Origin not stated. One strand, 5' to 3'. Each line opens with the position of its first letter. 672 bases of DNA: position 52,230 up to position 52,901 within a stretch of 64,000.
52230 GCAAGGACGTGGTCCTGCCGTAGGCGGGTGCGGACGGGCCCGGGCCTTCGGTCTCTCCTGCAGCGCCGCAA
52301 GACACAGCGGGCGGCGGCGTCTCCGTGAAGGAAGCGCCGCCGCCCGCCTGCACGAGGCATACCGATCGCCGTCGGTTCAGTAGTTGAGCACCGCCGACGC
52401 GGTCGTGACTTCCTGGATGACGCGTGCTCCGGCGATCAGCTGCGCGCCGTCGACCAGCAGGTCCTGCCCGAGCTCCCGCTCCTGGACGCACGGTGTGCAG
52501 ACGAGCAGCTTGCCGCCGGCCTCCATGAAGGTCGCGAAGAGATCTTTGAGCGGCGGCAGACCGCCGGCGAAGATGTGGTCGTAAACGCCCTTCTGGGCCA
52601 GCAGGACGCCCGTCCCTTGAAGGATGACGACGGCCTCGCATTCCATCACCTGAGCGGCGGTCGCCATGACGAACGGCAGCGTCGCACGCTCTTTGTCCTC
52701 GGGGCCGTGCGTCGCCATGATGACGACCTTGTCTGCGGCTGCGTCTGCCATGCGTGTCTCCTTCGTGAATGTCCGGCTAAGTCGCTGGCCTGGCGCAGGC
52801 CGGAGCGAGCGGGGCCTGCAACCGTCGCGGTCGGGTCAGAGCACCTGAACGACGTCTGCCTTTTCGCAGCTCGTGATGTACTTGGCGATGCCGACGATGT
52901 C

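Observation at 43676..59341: Two convergent, paralogous ArsR-TusA-MvhD-HdrA-HdrA-wHTH-(HdrCB or QmoC-like)-DsrE modules: a Qmo/Hdr-type redox system wired to sulfur carriers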

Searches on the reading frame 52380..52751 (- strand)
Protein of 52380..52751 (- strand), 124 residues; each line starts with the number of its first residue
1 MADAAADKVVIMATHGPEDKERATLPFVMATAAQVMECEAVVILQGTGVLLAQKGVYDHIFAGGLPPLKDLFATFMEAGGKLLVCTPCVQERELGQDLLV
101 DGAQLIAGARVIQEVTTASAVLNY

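Call 16: search_protein_families(library=pfam, proteins=[L001:5418-5831:+, L001:5916-6173:+, L001:6188-6607:+, L001:6604-7971:+, L001:7968-10004:+, L001:10001-10315:+, L001:10315-11487:+, L001:11508-11921:+, L001:12006-12380:+, L001:12505-12912:-], max_evalue=0.01)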
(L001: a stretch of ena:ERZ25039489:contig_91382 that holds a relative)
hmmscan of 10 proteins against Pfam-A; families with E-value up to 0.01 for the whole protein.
L001:5418-5831:+ (137 aa): 3 families
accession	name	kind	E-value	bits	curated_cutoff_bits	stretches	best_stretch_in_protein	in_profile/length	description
PF01022.26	HTH_5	-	4.8e-10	39.6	22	1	36-76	2-42/47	Bacterial regulatory protein, arsR family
PF12840.13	HTH_20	-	1.5e-07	31.7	27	1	33-80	1-49/51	Helix-turn-helix domain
PF01978.25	TrmB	-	0.0096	16.2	25.6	0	47-91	20-64/68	Sugar-specific transcriptional regulator TrmB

L001:5916-6173:+ (85 aa): 1 family
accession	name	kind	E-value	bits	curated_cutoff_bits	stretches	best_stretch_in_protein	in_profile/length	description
PF01206.22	TusA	-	3.8e-17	62.3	28.6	1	16-83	4-70/70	Sulfurtransferase TusA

L001:6188-6607:+ (139 aa): 1 family
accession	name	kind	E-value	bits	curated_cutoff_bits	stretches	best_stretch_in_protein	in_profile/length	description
PF02662.21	FlpD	-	7.1e-20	71.7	22.3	1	13-128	1-117/123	Methyl-viologen-reducing hydrogenase, delta subunit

L001:6604-7971:+ (455 aa): 28 families (the best 25 are shown)
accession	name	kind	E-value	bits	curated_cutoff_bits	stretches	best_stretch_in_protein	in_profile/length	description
PF00037.32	Fer4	-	1.4e-12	47.3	21.1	2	150-171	2-23/24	4Fe-4S binding domain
PF07992.20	Pyr_redox_2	-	1.5e-12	48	26.1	2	300-410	186-285/291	Pyridine nucleotide-disulphide oxidoreductase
PF12838.12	Fer4_7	-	2.7e-11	44.2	27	2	109-170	2-52/52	4Fe-4S dicluster domain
PF13187.11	Fer4_9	-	8.9e-11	42.1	27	2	108-170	1-51/52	4Fe-4S dicluster domain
PF01266.30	DAO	-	1.3e-09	38.5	27.9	1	8-44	1-38/353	FAD dependent oxidoreductase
PF12797.12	Fer4_2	-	1.8e-09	37.3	24.5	2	150-168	4-22/22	4Fe-4S binding domain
PF13237.11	Fer4_10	-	9e-08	32.4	25.5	1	150-182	3-37/53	4Fe-4S dicluster domain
PF12837.12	Fer4_6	-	9.1e-08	32.1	25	2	149-170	2-23/24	4Fe-4S binding domain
PF13484.11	Fer4_16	-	2.8e-07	31.7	30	1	155-191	1-38/66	4Fe-4S double cluster binding domain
PF00890.30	FAD_binding_2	-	4.8e-07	29.8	20.4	1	8-44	1-37/414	FAD binding domain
PF14697.11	Fer4_21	-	1.1e-06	29.1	35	1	149-177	1-32/59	4Fe-4S dicluster domain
PF12831.13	FAD_oxidored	-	1.4e-06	28.3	27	1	8-45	1-38/416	FAD dependent oxidoreductase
PF25160.1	LdpA_Fe-S-bd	-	2e-06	27.9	27.6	1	142-171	15-43/49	LdpA Fe-S cluster-binding domain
PF13450.12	NAD_binding_8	-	3.3e-06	27.7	21.9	1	11-45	1-35/68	NAD(P)-binding Rossmann-like domain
PF01946.23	Thi4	-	9.8e-06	25.4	26.2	1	7-53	18-65/235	Thi4 family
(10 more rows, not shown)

L001:7968-10004:+ (678 aa): 20 families
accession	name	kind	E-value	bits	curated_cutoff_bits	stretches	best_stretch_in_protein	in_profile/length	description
PF07992.20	Pyr_redox_2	-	1.8e-10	41.1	26.1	1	172-249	3-78/291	Pyridine nucleotide-disulphide oxidoreductase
PF00037.32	Fer4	-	2.3e-09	37.1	21.1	1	631-652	2-23/24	4Fe-4S binding domain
PF12831.13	FAD_oxidored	-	9.6e-09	35.5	27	1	173-454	3-228/416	FAD dependent oxidoreductase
PF13237.11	Fer4_10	-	1.4e-08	34.9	25.5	2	597-648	4-53/53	4Fe-4S dicluster domain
PF13450.12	NAD_binding_8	-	2.7e-08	34.4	21.9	1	174-209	1-36/68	NAD(P)-binding Rossmann-like domain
PF12838.12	Fer4_7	-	3.2e-08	34.3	27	1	602-651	2-52/52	4Fe-4S dicluster domain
PF12837.12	Fer4_6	-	9.2e-07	29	25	2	630-652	2-24/24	4Fe-4S binding domain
PF12797.12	Fer4_2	-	6.2e-06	26.3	24.5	1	630-649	3-22/22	4Fe-4S binding domain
PF01946.23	Thi4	-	1.6e-05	24.7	26.2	1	171-216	19-65/235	Thi4 family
PF13187.11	Fer4_9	-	2e-05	25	27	1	602-652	2-52/52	4Fe-4S dicluster domain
PF00070.33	Pyr_redox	-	2.2e-05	25.3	22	1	171-209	1-36/82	Pyridine nucleotide-disulphide oxidoreductase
PF14697.11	Fer4_21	-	2.6e-05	24.7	35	1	595-653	1-58/59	4Fe-4S dicluster domain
PF03486.20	HI0933_like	-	4.8e-05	23.3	50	1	171-205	2-36/244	HI0933-like protein Rossmann domain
PF00890.30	FAD_binding_2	-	8.2e-05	22.4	20.4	1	172-208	2-38/414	FAD binding domain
PF01494.25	FAD_binding_3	-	0.00019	21.2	22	1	172-203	4-35/349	FAD binding domain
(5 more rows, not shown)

L001:10001-10315:+ (104 aa): 1 family
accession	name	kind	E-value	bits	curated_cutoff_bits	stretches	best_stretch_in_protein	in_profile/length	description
PF07336.16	ABATE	-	0.0063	17.6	24.4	1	13-76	51-114/130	Putative stress-induced transcription regulator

L001:10315-11487:+ (390 aa): 11 families
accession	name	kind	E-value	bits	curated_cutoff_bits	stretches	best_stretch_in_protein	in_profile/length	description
PF13187.11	Fer4_9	-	6.8e-10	39.3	27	1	23-82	1-51/52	4Fe-4S dicluster domain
PF13183.11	Fer4_8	-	9.7e-09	36.1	27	1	21-80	2-66/68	4Fe-4S dicluster domain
PF13237.11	Fer4_10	-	6.3e-08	32.9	25.5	1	20-79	5-53/53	4Fe-4S dicluster domain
PF13534.11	Fer4_17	-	1.1e-07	32.7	22.2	1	23-81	1-59/61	4Fe-4S dicluster domain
PF02665.19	Nitrate_red_gam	-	1.6e-06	28.4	22.9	2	344-380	173-209/217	Nitrate reductase gamma subunit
PF12838.12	Fer4_7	-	2.2e-06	28.5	27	1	24-82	2-52/52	4Fe-4S dicluster domain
PF25160.1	LdpA_Fe-S-bd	-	6.8e-06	26.2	27.6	0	22-37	26-41/49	LdpA Fe-S cluster-binding domain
PF00037.32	Fer4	-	0.00016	21.7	21.1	0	20-35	4-19/24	4Fe-4S binding domain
PF13484.11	Fer4_16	-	0.0016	19.6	30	0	24-79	2-64/66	4Fe-4S double cluster binding domain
PF12797.12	Fer4_2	-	0.0041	17.4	24.5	1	19-35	5-21/22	4Fe-4S binding domain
PF12800.12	Fer4_4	-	0.0078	16.9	24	0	22-35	2-15/17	4Fe-4S binding domain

L001:11508-11921:+ (137 aa): 2 families
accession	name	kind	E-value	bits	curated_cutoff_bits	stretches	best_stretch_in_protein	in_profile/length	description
PF13686.11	DrsE_2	-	7.2e-05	23.2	25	1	62-133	84-153/156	DsrE/DsrF/DrsH-like family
PF02635.20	DsrE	-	7.6e-05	23.3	22.7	1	28-132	29-111/116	DsrE/DsrF-like family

L001:12006-12380:+ (124 aa): 2 families
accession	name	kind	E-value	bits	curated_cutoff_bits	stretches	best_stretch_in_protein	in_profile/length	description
PF02635.20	DsrE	-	7.6e-18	65.2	22.7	1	8-123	2-115/116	DsrE/DsrF-like family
PF13686.11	DrsE_2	-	0.00046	20.6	25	0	63-119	96-152/156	DsrE/DsrF/DrsH-like family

L001:12505-12912:- (135 aa): 2 families
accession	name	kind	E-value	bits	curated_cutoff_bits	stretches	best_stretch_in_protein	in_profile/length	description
PF01243.27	PNPOx_N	-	2.5e-19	70.2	28.1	1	4-121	1-117/120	Pyridoxamine 5'-phosphate oxidase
PF12766.13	Pyridox_oxase_2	-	0.004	18.2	26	1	32-87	42-99/100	Pyridoxamine 5'-phosphate oxidase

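Call 17: search_protein_families(library=pfam, proteins=[L001:19861-20298:-, L001:17132-19864:-, L001:15348-17135:-, L001:15058-15351:-, L001:14747-15061:-, L001:13773-14744:-, L001:13241-13726:-], max_evalue=0.01)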
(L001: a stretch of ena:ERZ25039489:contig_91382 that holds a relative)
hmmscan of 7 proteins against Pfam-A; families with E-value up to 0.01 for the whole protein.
L001:19861-20298:- (145 aa): 1 family
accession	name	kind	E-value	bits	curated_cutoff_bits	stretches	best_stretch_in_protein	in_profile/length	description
PF02662.21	FlpD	-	7.3e-29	100.7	22.3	1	16-138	1-123/123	Methyl-viologen-reducing hydrogenase, delta subunit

L001:17132-19864:- (910 aa): 22 families
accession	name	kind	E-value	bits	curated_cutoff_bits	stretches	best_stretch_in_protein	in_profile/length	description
PF07992.20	Pyr_redox_2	-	1.7e-45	156.1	26.1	3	251-541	1-291/291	Pyridine nucleotide-disulphide oxidoreductase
PF14691.11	Fer4_20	-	6.4e-17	61.8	25.8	1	159-235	30-109/113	Dihydroprymidine dehydrogenase domain II, 4Fe-4S cluster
PF13450.12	NAD_binding_8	-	2.4e-14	53.8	21.9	2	255-288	1-34/68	NAD(P)-binding Rossmann-like domain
PF13738.12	Pyr_redox_3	-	3.6e-12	46.6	30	1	336-403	127-188/305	Pyridine nucleotide-disulphide oxidoreductase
PF12831.13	FAD_oxidored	-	7.6e-12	45.7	27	2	253-289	2-38/416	FAD dependent oxidoreductase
PF01266.30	DAO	-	1.3e-11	45.1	27.9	1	252-287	1-37/353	FAD dependent oxidoreductase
PF00070.33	Pyr_redox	-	5.5e-11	43.3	22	0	252-286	1-35/82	Pyridine nucleotide-disulphide oxidoreductase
PF01946.23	Thi4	-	9.8e-11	41.8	26.2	2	252-292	19-60/235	Thi4 family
PF00890.30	FAD_binding_2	-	4.6e-09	36.4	20.4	2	9-45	1-37/414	FAD binding domain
PF01593.30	Amino_oxidase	-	7.6e-08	32.5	19.8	1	261-287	2-28/443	Flavin containing amine oxidoreductase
PF03486.20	HI0933_like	-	1e-07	32.1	50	1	252-287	2-37/244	HI0933-like protein Rossmann domain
PF01134.28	GIDA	-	1.9e-07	30.9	22.1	1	252-279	1-28/391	Glucose inhibited division protein A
PF01262.27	AlaDh_PNT_C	-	1e-06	28.8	23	0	378-404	27-53/214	Alanine dehydrogenase/PNT, C-terminal domain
PF13241.12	NAD_binding_7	-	4.5e-06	27.6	22.1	1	375-425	3-46/104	Putative NAD(P)-binding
PF01494.25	FAD_binding_3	-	1.3e-05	25.1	22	1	252-281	3-32/349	FAD binding domain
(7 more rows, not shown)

L001:15348-17135:- (595 aa): 19 families
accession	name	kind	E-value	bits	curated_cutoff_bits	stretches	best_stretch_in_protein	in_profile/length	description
PF14697.11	Fer4_21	-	7.2e-12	45.7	35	1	517-573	1-58/59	4Fe-4S dicluster domain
PF07992.20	Pyr_redox_2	-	1.2e-11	45.1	26.1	1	163-279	3-114/291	Pyridine nucleotide-disulphide oxidoreductase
PF25160.1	LdpA_Fe-S-bd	-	3.3e-09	36.8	27.6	2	530-577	9-48/49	LdpA Fe-S cluster-binding domain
PF00037.32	Fer4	-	7.2e-09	35.5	21.1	2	551-573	2-24/24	4Fe-4S binding domain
PF12838.12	Fer4_7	-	1.7e-08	35.2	27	1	524-571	2-52/52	4Fe-4S dicluster domain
PF13484.11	Fer4_16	-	2.9e-08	34.8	30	2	557-580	2-26/66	4Fe-4S double cluster binding domain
PF13237.11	Fer4_10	-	1.3e-07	31.8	25.5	1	519-568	4-53/53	4Fe-4S dicluster domain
PF13187.11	Fer4_9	-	1.9e-07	31.4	27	1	523-572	1-52/52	4Fe-4S dicluster domain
PF13450.12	NAD_binding_8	-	7.9e-07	29.7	21.9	1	165-202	1-38/68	NAD(P)-binding Rossmann-like domain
PF12831.13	FAD_oxidored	-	1.6e-06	28.1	27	1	164-208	3-47/416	FAD dependent oxidoreductase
PF12837.12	Fer4_6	-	3.5e-06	27.1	25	2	549-572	1-24/24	4Fe-4S binding domain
PF00890.30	FAD_binding_2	-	3.9e-06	26.8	20.4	1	164-198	3-37/414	FAD binding domain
PF12797.12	Fer4_2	-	3.3e-05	24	24.5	1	518-536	4-22/22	4Fe-4S binding domain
PF03486.20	HI0933_like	-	0.00037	20.4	50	0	163-200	3-40/244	HI0933-like protein Rossmann domain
PF01266.30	DAO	-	0.0007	19.7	27.9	1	164-197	3-37/353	FAD dependent oxidoreductase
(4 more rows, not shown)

L001:15058-15351:- (97 aa): 3 families
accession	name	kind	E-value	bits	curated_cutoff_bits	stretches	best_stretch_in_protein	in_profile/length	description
PF21476.4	PF0610-like_N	-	0.00064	20.3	33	1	34-62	3-31/50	PF0610-like, N-terminal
PF12840.13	HTH_20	-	0.00089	19.6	27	1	34-58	6-31/51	Helix-turn-helix domain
PF01978.25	TrmB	-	0.0017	18.6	25.6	1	38-94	15-67/68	Sugar-specific transcriptional regulator TrmB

L001:14747-15061:- (104 aa): 16 families
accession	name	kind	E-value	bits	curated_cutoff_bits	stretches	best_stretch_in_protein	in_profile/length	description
PF13534.11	Fer4_17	-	2e-11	44.7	22.2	2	45-81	25-60/61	4Fe-4S dicluster domain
PF13183.11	Fer4_8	-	2e-09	38.3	27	1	21-81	2-68/68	4Fe-4S dicluster domain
PF13187.11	Fer4_9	-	5.6e-09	36.3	27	2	23-80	1-50/52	4Fe-4S dicluster domain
PF13237.11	Fer4_10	-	8.7e-09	35.6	25.5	1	19-78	4-53/53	4Fe-4S dicluster domain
PF12838.12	Fer4_7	-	1.6e-08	35.3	27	1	16-38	30-52/52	4Fe-4S dicluster domain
PF12797.12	Fer4_2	-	8.7e-07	29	24.5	1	19-35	5-21/22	4Fe-4S binding domain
PF12837.12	Fer4_6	-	1.1e-06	28.8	25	2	18-38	3-23/24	4Fe-4S binding domain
PF00037.32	Fer4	-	1.1e-06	28.7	21.1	1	19-37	3-21/24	4Fe-4S binding domain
PF14697.11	Fer4_21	-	1.8e-05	25.2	35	1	18-36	35-53/59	4Fe-4S dicluster domain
PF13746.11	Fer4_18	-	2.1e-05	25.2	27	0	20-40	57-77/114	4Fe-4S dicluster domain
PF12800.12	Fer4_4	-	3.2e-05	24.3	24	1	22-37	2-17/17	4Fe-4S binding domain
PF14691.11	Fer4_20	-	0.00049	20.3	25.8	0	61-94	18-53/113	Dihydroprymidine dehydrogenase domain II, 4Fe-4S cluster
PF25160.1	LdpA_Fe-S-bd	-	0.0005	20.2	27.6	1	17-37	21-41/49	LdpA Fe-S cluster-binding domain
PF13484.11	Fer4_16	-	0.0059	17.8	30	0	20-36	49-65/66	4Fe-4S double cluster binding domain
PF13370.11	Fer4_13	-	0.0067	17.5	24.5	0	22-36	4-18/58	4Fe-4S single cluster domain of Ferredoxin I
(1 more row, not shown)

L001:13773-14744:- (323 aa): 1 family
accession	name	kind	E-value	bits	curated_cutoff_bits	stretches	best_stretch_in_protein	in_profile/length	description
PF02754.22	CCG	-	5.2e-11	42.9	20.6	1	217-300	1-84/85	Cysteine-rich domain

L001:13241-13726:- (161 aa): 2 families
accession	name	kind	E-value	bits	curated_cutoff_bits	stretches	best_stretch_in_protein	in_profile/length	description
PF13686.11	DrsE_2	-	4.9e-62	208.9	25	1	5-160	2-156/156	DsrE/DsrF/DrsH-like family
PF02635.20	DsrE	-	6.5e-09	36.4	22.7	1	85-149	38-104/116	DsrE/DsrF-like family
